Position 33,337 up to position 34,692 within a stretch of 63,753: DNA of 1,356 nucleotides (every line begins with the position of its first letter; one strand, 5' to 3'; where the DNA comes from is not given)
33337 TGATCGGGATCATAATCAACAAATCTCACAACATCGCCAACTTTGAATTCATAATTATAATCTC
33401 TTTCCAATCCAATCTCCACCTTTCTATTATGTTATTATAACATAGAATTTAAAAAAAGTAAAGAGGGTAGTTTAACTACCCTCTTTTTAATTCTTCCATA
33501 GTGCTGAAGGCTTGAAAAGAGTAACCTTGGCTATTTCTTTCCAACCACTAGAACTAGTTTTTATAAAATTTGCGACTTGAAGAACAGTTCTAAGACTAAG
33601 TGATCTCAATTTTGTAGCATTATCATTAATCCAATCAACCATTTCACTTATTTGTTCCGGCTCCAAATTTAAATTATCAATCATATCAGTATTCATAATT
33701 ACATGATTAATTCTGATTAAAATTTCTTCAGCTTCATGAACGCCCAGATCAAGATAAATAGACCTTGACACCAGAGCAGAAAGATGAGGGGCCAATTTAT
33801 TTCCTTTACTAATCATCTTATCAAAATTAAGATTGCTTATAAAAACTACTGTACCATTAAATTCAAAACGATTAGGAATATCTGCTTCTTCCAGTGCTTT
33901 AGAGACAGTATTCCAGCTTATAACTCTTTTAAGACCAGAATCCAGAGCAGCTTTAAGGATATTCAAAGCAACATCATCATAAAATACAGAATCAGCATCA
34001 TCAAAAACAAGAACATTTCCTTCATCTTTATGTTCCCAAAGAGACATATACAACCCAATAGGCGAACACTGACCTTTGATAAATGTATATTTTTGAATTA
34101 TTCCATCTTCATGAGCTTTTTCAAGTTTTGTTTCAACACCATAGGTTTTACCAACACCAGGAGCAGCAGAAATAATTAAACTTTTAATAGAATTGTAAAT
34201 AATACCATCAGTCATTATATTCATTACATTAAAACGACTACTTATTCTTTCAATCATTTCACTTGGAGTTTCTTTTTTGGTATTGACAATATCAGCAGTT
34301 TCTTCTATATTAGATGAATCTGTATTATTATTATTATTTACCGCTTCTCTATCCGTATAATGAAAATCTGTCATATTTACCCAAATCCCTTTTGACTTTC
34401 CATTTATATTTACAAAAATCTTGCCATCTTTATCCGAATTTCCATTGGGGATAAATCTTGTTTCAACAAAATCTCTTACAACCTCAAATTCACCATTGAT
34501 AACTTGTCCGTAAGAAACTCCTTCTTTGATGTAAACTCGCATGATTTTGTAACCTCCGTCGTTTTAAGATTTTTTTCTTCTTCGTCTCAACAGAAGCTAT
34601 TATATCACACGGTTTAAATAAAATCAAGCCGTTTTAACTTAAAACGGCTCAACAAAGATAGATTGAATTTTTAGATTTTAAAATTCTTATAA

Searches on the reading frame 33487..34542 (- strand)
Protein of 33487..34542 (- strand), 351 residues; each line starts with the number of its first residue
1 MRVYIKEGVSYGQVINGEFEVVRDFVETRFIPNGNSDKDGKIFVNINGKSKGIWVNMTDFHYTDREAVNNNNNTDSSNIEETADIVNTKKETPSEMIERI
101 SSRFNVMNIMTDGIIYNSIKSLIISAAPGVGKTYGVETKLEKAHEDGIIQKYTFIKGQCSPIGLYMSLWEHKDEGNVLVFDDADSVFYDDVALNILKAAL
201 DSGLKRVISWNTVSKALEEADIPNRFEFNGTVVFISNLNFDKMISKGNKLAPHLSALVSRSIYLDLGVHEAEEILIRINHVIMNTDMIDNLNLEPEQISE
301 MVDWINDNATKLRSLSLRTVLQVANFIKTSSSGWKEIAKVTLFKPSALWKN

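Call 20: search_protein_families(library=phrogs, proteins=[window:33487-34542:-], max_evalue=0.00001)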
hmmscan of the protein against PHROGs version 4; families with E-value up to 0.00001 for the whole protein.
window:33487-34542:- (351 aa): 1 family
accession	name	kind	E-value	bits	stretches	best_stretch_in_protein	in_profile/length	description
phrog_1250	-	unknown function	1.5e-118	396.5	1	2-344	3-327/327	unknown function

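Call 37: search_dna_similar(query=window:33487-34542:-, collection=phages, mode=protein, max_rows=15)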
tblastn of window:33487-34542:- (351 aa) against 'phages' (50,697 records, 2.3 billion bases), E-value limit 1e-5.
Records with a match: 1311; places in all: 1314; records where one place covers at least 80% of the query: 1189.
Best place of each record, by identity: <60% 1311.
By first word of the organism name: Escherichia 558; Klebsiella 149; Vibrio 121; Shigella 76; Acinetobacter 70; Aeromonas 48; Enterobacteria 43; Salmonella 39; Enterobacter 36; Yersinia 35; and 28 more.
By host as written in the record: Escherichia coli 230; - 204; Klebsiella pneumoniae 31; Escherichia coli O157:H7 25; Escherichia coli B 24; Shigella sp. 21; Acinetobacter baumannii 19; Aeromonas salmonicida 15; and 346 more.
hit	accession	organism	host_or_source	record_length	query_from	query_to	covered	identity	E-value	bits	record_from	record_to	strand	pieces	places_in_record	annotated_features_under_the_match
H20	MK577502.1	Aeromonas phage Asfd_1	Aeromonas salmonicida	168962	1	344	98%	47.2%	2e-89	299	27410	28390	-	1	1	hypothetical protein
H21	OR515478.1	Citrobacter phage Ci1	Citrobacter sp. JL 976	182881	3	345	98%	47.3%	1e-84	285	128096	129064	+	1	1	thioredoxin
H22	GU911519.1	Acinetobacter phage Acj61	Acinetobacter johnsonii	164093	3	344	97%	47.1%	1e-88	296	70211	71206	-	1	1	nrdC.10: conserved hypothetical protein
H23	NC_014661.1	Acinetobacter phage Acj61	Acinetobacter johnsonii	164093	3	344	97%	47.1%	1e-88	296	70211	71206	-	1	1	nrdC.10: hypothetical protein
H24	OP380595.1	Aeromonas phage avDM3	Aeromonas hydrophila BIOTECH 10089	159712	1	344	98%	46.8%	7e-89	297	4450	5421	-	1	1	hypothetical protein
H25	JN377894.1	Aeromonas phage Aes508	Aeromonas salmonicida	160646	1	344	98%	46.8%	7e-89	297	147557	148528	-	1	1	hypothetical protein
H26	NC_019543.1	Aeromonas phage Aes508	Aeromonas salmonicida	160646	1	344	98%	46.8%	7e-89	297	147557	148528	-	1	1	hypothetical protein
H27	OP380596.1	Aeromonas phage avDM4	Aeromonas hydrophila BIOTECH 10089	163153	1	344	98%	46.8%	1e-88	296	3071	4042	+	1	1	hypothetical protein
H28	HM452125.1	Aeromonas phage phiAS4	Aeromonas salmonicida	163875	1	344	98%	46.8%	2e-88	296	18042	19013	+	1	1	hypothetical protein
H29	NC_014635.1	Aeromonas phage phiAS4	Aeromonas salmonicida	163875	1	344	98%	46.8%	2e-88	296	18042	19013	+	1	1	hypothetical protein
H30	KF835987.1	Pectobacterium bacteriophage PM2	-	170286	3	344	97%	46.9%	2e-86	290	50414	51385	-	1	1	hypothetical protein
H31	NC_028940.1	Pectobacterium bacteriophage PM2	-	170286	3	344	97%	46.9%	2e-86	290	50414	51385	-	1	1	hypothetical protein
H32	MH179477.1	Aeromonas phage 60AhydR15PP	Aeromonas hydrophila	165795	1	344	98%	46.5%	3e-88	295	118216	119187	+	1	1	hypothetical protein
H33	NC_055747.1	Aeromonas phage 60AhydR15PP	Aeromonas hydrophila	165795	1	344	98%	46.5%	3e-88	295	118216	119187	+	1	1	hypothetical protein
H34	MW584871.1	Aeromonas phage vB_AsM_ZHF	Aeromonas salmonicida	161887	1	344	98%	46.5%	5e-88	294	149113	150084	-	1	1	thioredoxin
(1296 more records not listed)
